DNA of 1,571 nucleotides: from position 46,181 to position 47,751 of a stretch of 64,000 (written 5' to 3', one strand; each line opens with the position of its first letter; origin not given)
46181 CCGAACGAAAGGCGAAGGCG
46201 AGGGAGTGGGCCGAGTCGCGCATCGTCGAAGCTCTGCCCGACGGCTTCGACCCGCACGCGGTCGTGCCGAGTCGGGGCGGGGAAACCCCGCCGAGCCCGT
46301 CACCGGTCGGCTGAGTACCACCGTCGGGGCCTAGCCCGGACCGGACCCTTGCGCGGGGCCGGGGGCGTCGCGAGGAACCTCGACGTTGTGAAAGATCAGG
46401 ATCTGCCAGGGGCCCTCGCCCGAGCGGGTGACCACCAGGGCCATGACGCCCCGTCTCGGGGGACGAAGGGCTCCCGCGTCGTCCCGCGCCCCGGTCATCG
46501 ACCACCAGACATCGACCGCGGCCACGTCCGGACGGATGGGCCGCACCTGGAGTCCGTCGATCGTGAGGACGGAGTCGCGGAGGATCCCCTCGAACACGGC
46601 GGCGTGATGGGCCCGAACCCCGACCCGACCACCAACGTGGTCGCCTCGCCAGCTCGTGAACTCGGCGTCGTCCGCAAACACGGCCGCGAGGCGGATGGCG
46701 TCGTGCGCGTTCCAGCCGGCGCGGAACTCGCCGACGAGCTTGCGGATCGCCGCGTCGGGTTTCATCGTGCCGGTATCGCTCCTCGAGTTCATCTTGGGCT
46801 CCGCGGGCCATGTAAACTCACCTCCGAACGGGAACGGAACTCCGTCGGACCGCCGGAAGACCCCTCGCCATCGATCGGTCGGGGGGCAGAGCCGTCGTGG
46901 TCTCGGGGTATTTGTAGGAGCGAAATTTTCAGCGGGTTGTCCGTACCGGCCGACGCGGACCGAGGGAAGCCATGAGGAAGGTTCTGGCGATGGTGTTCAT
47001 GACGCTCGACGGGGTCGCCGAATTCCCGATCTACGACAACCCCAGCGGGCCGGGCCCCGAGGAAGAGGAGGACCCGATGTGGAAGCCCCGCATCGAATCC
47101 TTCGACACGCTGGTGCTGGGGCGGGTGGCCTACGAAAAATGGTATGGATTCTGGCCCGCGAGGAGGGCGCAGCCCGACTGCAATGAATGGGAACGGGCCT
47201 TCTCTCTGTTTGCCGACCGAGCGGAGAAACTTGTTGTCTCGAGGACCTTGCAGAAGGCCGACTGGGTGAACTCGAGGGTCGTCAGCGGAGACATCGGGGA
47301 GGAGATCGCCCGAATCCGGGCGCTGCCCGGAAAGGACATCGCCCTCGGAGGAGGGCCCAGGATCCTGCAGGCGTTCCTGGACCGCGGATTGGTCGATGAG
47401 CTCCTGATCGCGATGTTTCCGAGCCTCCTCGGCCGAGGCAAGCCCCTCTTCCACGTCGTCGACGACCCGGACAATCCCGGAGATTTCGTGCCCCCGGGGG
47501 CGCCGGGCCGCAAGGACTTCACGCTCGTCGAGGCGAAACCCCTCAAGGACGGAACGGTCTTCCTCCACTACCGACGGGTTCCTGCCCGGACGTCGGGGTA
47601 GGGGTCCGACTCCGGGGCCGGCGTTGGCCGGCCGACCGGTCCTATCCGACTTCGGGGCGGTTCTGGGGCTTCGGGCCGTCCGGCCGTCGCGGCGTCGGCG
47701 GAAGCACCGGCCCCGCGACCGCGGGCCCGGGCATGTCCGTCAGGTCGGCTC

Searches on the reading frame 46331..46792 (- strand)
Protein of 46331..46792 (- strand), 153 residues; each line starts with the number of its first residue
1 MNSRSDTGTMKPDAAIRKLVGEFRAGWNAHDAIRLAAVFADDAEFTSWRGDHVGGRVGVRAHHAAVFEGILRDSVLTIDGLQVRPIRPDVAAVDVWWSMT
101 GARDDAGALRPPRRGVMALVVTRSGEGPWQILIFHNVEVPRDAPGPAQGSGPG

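Call 10: search_protein_families(library=pfam, proteins=[window:46331-46792:-], max_evalue=0.01)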
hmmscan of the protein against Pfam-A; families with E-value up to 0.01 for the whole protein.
window:46331-46792:- (153 aa): 3 families
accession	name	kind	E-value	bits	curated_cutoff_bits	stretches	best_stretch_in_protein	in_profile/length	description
PF14534.12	DUF4440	-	9.8e-10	39.3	25.2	1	16-131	1-107/107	Domain of unknown function (DUF4440)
PF12680.13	SnoaL_2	-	1.8e-06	28.9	27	1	22-106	3-77/102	SnoaL-like domain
PF13577.12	SnoaL_4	-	0.0029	18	24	1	14-131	7-122/126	SnoaL-like domain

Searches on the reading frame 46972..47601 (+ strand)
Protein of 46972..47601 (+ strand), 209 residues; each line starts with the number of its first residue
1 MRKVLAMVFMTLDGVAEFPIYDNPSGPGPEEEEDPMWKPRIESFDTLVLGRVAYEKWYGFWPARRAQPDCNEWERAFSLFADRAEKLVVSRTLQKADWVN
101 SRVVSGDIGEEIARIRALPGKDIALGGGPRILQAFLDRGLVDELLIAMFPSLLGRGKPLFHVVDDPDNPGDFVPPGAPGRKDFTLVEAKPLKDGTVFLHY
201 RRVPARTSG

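Call 10: search_protein_families(library=pfam, proteins=[window:46972-47601:+], max_evalue=0.01)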
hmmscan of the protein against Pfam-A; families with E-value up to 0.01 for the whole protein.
window:46972-47601:+ (209 aa): 1 family
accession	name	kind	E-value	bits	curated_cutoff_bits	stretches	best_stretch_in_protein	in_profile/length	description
PF01872.23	RibD_C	-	4.6e-11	43.3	24.1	1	2-161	1-174/197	RibD C-terminal domain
